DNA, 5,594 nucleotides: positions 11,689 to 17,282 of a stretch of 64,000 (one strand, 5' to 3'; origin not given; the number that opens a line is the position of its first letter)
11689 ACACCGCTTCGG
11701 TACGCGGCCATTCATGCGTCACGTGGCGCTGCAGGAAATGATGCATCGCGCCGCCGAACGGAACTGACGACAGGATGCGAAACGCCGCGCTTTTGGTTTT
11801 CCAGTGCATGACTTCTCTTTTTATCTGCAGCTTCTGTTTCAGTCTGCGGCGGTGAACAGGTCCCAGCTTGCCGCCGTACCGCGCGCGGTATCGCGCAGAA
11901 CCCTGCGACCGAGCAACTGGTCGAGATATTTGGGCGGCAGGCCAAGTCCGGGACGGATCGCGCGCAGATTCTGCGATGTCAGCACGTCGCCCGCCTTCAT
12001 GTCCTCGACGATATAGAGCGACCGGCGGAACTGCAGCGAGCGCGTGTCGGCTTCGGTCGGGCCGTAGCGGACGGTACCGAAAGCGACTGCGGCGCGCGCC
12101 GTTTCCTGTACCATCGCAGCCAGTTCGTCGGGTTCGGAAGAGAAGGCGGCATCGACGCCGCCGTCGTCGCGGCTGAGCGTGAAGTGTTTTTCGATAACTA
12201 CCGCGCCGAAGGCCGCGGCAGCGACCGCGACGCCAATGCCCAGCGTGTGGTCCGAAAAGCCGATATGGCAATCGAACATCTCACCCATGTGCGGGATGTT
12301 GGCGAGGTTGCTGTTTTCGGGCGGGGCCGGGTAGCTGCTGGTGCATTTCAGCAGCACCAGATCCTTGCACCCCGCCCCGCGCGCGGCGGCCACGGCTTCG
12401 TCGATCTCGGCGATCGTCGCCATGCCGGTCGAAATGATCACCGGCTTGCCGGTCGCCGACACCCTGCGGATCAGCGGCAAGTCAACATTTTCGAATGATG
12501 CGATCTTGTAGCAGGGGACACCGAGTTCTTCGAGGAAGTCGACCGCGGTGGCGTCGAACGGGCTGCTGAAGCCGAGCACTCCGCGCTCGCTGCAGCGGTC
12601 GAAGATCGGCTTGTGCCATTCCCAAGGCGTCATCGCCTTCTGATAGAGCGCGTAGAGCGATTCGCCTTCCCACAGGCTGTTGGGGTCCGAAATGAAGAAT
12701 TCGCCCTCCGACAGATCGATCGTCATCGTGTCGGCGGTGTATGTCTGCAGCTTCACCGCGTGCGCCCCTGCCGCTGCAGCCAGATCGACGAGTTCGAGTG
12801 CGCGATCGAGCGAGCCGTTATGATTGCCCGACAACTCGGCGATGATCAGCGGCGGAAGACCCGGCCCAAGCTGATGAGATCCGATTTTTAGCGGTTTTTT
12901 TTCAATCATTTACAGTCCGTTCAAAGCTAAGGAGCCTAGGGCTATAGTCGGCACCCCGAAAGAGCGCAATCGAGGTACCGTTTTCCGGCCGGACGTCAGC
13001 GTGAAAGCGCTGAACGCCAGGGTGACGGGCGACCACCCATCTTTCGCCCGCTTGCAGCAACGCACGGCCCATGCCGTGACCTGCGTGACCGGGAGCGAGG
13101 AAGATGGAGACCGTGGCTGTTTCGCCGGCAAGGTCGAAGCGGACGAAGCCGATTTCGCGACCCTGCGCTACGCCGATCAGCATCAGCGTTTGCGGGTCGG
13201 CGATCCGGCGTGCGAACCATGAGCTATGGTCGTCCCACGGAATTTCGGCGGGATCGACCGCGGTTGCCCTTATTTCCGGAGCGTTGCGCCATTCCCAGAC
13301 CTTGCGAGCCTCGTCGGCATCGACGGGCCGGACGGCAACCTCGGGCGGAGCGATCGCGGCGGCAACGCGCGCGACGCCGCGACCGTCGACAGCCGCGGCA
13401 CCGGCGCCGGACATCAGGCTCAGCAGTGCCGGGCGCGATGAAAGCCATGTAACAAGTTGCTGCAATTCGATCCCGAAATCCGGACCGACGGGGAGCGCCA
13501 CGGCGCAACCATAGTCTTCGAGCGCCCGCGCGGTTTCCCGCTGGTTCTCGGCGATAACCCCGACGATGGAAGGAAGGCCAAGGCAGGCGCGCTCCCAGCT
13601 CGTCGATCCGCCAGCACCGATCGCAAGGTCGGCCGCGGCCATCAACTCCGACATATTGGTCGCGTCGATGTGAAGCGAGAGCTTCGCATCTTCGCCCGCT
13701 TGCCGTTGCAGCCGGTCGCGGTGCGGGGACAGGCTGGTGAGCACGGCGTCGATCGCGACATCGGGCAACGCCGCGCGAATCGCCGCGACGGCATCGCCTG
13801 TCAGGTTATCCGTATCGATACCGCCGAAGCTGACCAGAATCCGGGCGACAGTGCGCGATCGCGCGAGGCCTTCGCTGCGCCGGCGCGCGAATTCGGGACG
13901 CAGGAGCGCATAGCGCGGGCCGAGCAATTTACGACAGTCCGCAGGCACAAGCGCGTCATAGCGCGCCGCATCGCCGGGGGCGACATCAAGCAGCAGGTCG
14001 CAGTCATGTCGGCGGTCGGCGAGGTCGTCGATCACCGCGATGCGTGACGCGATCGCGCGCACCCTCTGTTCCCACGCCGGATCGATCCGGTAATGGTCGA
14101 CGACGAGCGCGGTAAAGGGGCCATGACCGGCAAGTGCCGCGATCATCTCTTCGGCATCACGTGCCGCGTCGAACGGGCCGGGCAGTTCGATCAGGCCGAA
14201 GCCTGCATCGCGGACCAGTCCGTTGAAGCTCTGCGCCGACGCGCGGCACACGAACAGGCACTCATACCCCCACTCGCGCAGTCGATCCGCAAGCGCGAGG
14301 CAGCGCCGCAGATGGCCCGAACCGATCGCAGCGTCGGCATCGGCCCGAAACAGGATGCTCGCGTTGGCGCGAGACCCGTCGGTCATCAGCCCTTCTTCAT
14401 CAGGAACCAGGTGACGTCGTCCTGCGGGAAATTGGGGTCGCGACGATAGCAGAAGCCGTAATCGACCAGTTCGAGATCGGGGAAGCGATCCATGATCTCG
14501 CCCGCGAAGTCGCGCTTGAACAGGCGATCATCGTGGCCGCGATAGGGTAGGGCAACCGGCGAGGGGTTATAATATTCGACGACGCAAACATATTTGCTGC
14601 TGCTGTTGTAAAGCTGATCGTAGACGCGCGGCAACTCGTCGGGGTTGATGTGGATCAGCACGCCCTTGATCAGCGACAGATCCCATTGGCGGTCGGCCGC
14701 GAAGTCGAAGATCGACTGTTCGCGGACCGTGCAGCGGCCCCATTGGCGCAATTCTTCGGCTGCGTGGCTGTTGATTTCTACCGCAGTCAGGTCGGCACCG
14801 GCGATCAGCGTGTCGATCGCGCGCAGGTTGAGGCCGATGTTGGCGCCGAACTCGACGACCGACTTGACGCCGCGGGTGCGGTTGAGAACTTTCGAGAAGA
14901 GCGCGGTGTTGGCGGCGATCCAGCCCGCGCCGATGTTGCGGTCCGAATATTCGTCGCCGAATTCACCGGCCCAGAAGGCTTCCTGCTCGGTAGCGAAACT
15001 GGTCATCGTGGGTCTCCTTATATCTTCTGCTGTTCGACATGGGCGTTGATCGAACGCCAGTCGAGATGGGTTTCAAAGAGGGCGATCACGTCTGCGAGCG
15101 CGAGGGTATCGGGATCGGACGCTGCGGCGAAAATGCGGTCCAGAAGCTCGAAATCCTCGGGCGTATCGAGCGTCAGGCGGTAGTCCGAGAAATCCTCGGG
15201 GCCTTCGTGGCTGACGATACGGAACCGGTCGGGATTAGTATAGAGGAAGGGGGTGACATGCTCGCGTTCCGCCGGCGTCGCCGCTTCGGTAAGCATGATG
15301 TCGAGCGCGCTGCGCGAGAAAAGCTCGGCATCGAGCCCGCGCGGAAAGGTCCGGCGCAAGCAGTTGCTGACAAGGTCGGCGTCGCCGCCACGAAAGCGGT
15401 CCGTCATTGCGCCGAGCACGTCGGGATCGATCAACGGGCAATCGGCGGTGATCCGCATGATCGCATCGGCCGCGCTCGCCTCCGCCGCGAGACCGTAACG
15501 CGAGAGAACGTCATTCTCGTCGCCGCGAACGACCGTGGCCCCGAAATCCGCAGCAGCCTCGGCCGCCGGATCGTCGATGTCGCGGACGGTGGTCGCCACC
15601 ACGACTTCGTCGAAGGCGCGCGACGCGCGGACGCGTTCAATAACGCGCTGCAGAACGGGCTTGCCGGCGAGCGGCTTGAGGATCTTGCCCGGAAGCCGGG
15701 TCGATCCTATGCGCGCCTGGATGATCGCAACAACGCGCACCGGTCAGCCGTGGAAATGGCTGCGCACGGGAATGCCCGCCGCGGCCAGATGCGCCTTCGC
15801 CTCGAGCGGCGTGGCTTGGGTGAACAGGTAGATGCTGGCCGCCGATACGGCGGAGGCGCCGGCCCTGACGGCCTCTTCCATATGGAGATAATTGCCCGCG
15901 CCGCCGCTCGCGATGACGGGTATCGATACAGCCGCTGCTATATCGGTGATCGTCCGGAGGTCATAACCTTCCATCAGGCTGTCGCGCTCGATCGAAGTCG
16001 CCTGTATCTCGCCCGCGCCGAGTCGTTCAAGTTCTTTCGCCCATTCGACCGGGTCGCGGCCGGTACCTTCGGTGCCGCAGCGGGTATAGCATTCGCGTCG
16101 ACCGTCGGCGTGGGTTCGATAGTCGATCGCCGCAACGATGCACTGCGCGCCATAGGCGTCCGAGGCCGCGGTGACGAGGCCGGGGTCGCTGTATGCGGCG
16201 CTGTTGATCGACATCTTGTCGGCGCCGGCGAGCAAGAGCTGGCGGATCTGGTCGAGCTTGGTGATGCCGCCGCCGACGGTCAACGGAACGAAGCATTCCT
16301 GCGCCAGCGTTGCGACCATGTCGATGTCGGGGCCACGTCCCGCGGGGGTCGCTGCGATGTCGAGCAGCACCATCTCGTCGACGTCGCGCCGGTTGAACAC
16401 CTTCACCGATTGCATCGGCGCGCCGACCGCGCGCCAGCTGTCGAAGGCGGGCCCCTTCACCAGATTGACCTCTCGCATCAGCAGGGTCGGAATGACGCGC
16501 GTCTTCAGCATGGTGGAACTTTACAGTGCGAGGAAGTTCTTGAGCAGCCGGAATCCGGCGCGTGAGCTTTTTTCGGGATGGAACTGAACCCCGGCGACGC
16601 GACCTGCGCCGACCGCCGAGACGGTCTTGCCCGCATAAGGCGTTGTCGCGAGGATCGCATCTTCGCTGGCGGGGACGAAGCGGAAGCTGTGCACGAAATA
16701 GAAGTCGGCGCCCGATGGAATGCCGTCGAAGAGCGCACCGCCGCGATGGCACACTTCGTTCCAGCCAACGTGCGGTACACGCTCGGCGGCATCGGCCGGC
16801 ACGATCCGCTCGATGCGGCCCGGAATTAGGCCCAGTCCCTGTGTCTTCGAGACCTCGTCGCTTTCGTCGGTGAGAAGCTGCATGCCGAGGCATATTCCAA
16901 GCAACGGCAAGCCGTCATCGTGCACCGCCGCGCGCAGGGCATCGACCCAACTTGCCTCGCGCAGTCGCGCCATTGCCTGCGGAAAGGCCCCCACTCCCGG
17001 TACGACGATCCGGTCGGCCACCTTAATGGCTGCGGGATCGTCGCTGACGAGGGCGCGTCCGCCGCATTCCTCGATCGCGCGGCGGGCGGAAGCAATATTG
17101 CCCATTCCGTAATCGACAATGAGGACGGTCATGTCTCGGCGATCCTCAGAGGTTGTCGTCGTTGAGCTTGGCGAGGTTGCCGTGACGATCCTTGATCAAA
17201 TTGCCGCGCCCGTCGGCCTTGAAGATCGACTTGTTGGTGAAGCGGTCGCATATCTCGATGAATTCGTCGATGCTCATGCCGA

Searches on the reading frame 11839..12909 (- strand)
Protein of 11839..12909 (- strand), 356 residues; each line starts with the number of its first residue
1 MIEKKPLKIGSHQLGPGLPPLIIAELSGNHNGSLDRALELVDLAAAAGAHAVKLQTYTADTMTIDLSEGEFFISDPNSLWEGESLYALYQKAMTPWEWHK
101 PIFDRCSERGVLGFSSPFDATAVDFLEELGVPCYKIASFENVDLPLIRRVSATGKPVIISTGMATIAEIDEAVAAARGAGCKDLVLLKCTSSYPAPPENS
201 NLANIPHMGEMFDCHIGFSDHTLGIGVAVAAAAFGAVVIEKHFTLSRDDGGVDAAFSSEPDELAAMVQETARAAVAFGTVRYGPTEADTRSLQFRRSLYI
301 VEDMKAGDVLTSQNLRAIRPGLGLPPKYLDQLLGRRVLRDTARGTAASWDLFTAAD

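Call 11: search_protein_families(library=pfam, proteins=[window:11839-12909:-], max_evalue=0.00001)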
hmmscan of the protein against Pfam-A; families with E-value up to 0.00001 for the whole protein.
window:11839-12909:- (356 aa): 2 families
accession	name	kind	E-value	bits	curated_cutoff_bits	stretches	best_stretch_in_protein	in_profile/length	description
PF03102.20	NeuB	-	1.9e-88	296.5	22.1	1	40-280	1-239/241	NeuB family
PF08666.17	SAF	-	6.6e-10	39.8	21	1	295-350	1-60/63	SAF domain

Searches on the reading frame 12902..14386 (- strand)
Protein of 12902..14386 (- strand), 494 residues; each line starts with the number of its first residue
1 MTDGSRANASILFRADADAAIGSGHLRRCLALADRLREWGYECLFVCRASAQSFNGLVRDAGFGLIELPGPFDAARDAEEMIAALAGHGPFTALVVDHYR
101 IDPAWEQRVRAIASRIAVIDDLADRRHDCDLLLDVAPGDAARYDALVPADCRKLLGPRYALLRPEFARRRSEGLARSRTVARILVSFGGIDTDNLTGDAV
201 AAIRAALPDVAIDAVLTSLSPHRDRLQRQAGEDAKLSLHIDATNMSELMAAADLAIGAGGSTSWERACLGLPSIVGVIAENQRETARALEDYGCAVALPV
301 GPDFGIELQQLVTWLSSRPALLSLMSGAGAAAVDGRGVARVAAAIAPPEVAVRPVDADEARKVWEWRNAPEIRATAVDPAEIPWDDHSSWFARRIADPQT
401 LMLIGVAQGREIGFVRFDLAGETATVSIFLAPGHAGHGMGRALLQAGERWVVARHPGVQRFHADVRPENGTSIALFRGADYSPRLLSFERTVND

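Call 11: search_protein_families(library=pfam, proteins=[window:12902-14386:-], max_evalue=0.00001)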
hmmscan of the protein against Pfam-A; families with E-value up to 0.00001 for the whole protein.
window:12902-14386:- (494 aa): 2 families
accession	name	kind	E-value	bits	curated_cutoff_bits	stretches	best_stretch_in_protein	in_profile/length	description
PF00583.31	Acetyltransf_1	-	1e-09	39.1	20.7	1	370-477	13-113/116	Acetyltransferase (GNAT) family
PF13302.13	Acetyltransf_3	-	3.4e-09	37.9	25.4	1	352-477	4-133/138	Acetyltransferase (GNAT) domain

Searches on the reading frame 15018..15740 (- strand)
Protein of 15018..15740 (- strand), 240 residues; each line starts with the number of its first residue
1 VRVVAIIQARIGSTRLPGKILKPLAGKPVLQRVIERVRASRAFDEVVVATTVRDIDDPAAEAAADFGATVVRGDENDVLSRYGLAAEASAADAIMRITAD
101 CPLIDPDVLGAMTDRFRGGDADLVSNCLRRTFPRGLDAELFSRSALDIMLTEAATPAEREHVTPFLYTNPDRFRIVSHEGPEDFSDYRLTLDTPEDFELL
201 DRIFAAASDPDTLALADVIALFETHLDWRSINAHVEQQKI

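Call 11: search_protein_families(library=pfam, proteins=[window:15018-15740:-], max_evalue=0.00001)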
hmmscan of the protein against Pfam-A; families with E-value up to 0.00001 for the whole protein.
window:15018-15740:- (240 aa): 2 families
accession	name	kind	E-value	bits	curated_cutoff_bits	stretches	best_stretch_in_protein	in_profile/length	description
PF02348.25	CTP_transf_3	-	1.7e-31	110.2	22.6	1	4-203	1-205/217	Cytidylyltransferase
PF12804.13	NTP_transf_3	-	1.5e-12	48.4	27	1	18-132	15-127/160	MobA-like NTP transferase domain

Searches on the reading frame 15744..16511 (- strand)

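Call 11: search_protein_families(library=pfam, proteins=[window:15744-16511:-], max_evalue=0.00001)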
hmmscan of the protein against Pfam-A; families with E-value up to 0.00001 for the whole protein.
window:15744-16511:- (255 aa): 4 families
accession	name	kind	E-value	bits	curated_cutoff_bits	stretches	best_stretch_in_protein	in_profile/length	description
PF00977.27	His_biosynth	-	4.2e-58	196.9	23.6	1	5-231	1-225/228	Histidine biosynthesis protein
PF02581.23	TMP-TENI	-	1.3e-06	28.3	27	0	163-225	118-177/180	Thiamine monophosphate synthase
PF01207.24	Dus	-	3.2e-06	26.9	20.4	0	62-115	172-226/311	Dihydrouridine synthase (Dus)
PF03060.21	NMO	-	4.9e-06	26.6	28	0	186-236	183-233/331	Nitronate monooxygenase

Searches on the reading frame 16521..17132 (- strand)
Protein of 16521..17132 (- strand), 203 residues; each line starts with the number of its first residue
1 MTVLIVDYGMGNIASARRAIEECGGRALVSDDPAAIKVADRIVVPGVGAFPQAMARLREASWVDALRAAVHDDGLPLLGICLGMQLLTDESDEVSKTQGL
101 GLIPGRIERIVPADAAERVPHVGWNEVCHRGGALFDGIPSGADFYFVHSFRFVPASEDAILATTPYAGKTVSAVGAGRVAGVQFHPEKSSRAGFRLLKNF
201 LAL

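Call 11: search_protein_families(library=pfam, proteins=[window:16521-17132:-], max_evalue=0.00001)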
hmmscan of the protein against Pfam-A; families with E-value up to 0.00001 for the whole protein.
window:16521-17132:- (203 aa): 3 families
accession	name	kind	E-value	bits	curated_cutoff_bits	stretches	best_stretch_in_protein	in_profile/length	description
PF00117.34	GATase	-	2.4e-18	66.9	22.8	1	5-201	2-187/190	Glutamine amidotransferase class-I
PF01174.25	SNO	-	1.3e-07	32.1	27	1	11-106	6-99/188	SNO glutamine amidotransferase family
PF07685.20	GATase_3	-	7.5e-07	29.4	27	1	33-107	34-115/196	CobB/CobQ-like glutamine amidotransferase domain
